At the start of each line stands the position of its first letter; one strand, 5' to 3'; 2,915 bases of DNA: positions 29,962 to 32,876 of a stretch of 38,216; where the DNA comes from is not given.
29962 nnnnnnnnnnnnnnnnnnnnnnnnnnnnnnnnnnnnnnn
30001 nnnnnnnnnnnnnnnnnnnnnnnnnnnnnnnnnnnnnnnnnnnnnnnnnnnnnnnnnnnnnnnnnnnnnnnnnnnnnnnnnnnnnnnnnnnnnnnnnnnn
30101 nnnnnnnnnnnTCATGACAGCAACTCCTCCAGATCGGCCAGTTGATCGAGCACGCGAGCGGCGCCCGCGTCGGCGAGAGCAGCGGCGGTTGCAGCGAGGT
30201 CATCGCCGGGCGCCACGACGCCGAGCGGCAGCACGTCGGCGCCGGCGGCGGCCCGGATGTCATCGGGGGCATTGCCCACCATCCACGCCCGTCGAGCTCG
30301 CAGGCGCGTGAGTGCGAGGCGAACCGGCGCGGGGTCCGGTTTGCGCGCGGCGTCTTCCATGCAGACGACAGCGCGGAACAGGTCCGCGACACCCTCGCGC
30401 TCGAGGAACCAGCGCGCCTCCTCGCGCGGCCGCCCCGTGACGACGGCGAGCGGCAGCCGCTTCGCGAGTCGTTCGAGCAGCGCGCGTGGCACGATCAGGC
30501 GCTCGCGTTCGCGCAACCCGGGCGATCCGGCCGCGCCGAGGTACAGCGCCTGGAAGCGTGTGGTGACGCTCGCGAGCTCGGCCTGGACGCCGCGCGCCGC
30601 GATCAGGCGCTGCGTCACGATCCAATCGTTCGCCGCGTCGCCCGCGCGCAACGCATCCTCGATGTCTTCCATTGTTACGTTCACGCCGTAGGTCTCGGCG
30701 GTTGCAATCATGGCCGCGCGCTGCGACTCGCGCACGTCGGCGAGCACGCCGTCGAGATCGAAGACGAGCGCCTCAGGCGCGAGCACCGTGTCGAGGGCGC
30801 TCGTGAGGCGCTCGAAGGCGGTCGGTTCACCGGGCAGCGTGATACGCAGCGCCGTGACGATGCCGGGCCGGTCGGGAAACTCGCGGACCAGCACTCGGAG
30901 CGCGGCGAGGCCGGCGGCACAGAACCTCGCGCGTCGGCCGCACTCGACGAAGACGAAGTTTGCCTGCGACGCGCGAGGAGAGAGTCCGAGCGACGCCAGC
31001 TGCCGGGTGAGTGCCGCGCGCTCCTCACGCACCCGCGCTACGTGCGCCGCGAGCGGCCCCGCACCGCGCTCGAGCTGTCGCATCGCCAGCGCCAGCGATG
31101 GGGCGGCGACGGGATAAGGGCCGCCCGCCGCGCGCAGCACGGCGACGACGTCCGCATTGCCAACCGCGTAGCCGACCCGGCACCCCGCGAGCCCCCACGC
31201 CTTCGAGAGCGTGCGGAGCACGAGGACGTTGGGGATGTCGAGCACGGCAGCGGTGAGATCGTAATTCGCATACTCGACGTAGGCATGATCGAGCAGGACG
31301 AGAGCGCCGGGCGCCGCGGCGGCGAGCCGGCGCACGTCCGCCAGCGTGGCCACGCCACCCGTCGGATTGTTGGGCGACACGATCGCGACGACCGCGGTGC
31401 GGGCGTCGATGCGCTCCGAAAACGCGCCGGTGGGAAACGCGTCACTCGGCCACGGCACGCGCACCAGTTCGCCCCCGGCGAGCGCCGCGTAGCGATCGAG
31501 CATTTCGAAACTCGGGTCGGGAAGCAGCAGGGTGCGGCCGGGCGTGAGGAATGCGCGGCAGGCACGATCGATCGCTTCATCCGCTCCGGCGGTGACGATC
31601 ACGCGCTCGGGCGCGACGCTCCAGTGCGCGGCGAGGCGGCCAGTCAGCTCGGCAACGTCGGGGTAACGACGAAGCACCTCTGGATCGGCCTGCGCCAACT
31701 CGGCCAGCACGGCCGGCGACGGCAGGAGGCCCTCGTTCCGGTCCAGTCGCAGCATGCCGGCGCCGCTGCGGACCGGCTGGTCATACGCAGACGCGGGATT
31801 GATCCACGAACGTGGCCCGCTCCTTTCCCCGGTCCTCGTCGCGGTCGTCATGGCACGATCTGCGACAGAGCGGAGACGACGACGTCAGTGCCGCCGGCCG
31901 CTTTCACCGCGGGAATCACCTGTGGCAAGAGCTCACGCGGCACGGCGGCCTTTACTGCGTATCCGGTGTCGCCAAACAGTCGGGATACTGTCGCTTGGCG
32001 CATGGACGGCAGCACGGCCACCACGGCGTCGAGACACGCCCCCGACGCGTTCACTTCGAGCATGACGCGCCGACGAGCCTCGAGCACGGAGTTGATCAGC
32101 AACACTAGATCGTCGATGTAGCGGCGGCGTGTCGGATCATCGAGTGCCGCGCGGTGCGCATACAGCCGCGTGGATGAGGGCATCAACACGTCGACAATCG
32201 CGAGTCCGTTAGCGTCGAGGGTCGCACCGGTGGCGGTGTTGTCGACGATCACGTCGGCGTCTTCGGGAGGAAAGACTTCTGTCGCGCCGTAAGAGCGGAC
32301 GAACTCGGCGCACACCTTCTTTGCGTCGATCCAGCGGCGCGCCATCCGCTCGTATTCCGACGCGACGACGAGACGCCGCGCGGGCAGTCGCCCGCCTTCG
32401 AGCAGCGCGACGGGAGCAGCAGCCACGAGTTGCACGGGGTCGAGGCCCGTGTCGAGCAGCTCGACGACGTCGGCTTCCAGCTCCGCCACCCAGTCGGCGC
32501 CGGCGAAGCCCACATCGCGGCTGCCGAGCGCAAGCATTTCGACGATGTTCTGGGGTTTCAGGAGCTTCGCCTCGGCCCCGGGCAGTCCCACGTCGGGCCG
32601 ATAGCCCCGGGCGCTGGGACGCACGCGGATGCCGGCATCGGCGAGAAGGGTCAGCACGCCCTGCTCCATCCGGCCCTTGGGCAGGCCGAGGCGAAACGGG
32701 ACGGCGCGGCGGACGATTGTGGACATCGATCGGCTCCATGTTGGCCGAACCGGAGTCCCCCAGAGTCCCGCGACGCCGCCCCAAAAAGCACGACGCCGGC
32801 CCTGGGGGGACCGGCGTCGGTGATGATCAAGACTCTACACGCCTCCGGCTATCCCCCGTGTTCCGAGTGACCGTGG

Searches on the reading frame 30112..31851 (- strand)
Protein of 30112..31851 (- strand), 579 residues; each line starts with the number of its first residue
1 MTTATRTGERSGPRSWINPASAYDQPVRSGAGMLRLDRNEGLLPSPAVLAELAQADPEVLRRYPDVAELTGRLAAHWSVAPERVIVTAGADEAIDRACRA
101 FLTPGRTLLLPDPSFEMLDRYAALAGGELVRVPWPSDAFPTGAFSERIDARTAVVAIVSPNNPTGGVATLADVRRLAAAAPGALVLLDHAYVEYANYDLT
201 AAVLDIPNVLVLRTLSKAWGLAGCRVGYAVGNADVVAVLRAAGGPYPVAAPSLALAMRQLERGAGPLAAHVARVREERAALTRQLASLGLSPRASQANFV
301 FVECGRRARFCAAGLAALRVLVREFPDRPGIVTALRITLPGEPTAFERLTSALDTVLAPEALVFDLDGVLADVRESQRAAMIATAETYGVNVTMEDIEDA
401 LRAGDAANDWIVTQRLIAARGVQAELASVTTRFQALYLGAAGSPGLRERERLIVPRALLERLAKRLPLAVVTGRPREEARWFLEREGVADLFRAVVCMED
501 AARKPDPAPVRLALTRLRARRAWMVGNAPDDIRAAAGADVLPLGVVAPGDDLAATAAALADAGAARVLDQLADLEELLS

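Call 35: search_protein_families(library=pfam, proteins=[window:30112-31851:-], max_evalue=0.00001)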
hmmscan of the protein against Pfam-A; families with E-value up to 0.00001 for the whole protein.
window:30112-31851:- (579 aa): 3 families
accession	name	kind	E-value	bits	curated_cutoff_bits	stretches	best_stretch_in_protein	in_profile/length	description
PF00155.27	Aminotran_1_2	-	7.9e-47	160.6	19.7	1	38-343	15-351/361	Aminotransferase class I and II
PF13419.12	HAD_2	-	3e-15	57.2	23.8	1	457-540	86-173/178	Haloacid dehalogenase-like hydrolase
PF00702.32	Hydrolase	-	2.1e-14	54.8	26.4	1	360-539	2-191/191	haloacid dehalogenase-like hydrolase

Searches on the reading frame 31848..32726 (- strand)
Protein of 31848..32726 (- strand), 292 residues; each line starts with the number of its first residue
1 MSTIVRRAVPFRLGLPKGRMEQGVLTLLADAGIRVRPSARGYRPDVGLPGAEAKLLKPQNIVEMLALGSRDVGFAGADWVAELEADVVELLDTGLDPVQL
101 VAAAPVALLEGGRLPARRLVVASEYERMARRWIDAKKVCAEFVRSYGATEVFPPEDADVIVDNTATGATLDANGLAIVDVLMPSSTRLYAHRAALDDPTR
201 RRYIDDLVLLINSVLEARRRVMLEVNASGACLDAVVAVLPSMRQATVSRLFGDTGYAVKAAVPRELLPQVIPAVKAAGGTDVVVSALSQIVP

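Call 7: find_related_loci(query=window:31848-32726:-, collection=genome_contigs, flank=2500)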
Query window:31848-32726:- (292 aa) in genome_contigs; peptide patterns used: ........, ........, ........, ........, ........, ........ (x = any residue, [..] = any of these).
599 stretches matched a pattern (row limit reached: there are more); 382 encode a relative of the query (tblastn E <= 1e-3); the best 80 are kept; 80 distinct loci.
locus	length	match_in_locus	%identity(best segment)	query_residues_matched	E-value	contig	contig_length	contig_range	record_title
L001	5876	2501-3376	92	1-292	3e-175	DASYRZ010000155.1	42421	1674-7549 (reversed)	MAG TPA_asm: Gemmatimonadales bacterium isolate SMAG_U4524 k141_3396024, whole genome shotgun sequence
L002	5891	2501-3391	90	1-292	4e-170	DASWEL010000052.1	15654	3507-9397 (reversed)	MAG TPA_asm: Gemmatimonadales bacterium isolate SMAG_U2761 k141_2447803, whole genome shotgun sequence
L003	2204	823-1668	93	11-292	0e+0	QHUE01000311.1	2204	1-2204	MAG: Gemmatimonadetes bacterium isolate AG35 14_0903_16_40cm_scaffold_71428_curated, whole genome shotgun sequence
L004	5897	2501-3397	89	1-291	1e-168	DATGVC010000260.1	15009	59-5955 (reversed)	MAG TPA_asm: Gemmatimonadales bacterium isolate SMAG_U10546 k141_269362, whole genome shotgun sequence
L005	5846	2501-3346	91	11-292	8e-167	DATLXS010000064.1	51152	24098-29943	MAG TPA_asm: Gemmatimonadales bacterium isolate SMAG_U13252 k141_42939, whole genome shotgun sequence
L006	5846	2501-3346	91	11-292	5e-166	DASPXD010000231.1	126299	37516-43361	MAG TPA_asm: Gemmatimonadales bacterium isolate SMAG_U11558 k141_1431914, whole genome shotgun sequence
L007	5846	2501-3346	91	11-292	2e-164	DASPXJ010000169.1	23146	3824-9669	MAG TPA_asm: Gemmatimonadales bacterium isolate SMAG_U11564 k141_1064115, whole genome shotgun sequence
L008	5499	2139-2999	89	9-292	2e-162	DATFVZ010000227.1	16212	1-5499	MAG TPA_asm: Gemmatimonadales bacterium isolate SMAG_U9477 k141_330909, whole genome shotgun sequence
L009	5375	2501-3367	87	7-292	8e-158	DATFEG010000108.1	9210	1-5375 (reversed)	MAG TPA_asm: Gemmatimonadales bacterium isolate SMAG_U8601 k141_153811, whole genome shotgun sequence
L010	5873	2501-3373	82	3-292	2e-148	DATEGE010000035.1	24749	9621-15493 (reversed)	MAG TPA_asm: Gemmatimonadales bacterium isolate SMAG_U8777 k141_708081, whole genome shotgun sequence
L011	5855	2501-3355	83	8-292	1e-146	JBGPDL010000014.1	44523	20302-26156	MAG: Gemmatimonadota bacterium isolate OBJ_0618_050_25 k141_4550900_length_44523_cov_37.5821, whole genome shotgun seque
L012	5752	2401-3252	81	9-292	2e-146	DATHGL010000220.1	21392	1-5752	MAG TPA_asm: Gemmatimonadales bacterium isolate SMAG_U12473 k141_260020, whole genome shotgun sequence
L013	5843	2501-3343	82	11-291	2e-145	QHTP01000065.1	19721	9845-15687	MAG: Gemmatimonadetes bacterium isolate AG49 14_0929_09_30cm_scaffold_4260_curated, whole genome shotgun sequence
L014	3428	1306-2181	78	1-292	3e-149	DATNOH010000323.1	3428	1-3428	MAG TPA_asm: Gemmatimonadales bacterium isolate SMAG_U11526 k141_2653812, whole genome shotgun sequence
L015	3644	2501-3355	84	8-292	1e-145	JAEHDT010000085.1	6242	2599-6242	MAG: Gemmatimonadetes bacterium isolate EFPC_76 k127_4122792, whole genome shotgun sequence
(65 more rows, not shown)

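Call 35: search_protein_families(library=pfam, proteins=[window:31848-32726:-], max_evalue=0.00001)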
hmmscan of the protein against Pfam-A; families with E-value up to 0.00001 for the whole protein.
window:31848-32726:- (292 aa): 2 families
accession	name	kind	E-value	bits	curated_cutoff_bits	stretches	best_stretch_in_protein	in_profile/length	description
PF01634.23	HisG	-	5e-31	108.2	25.5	1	57-209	1-154/158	ATP phosphoribosyltransferase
PF08029.16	HisG_C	-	7.5e-17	61.7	23.5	1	217-288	1-72/73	HisG, C-terminal domain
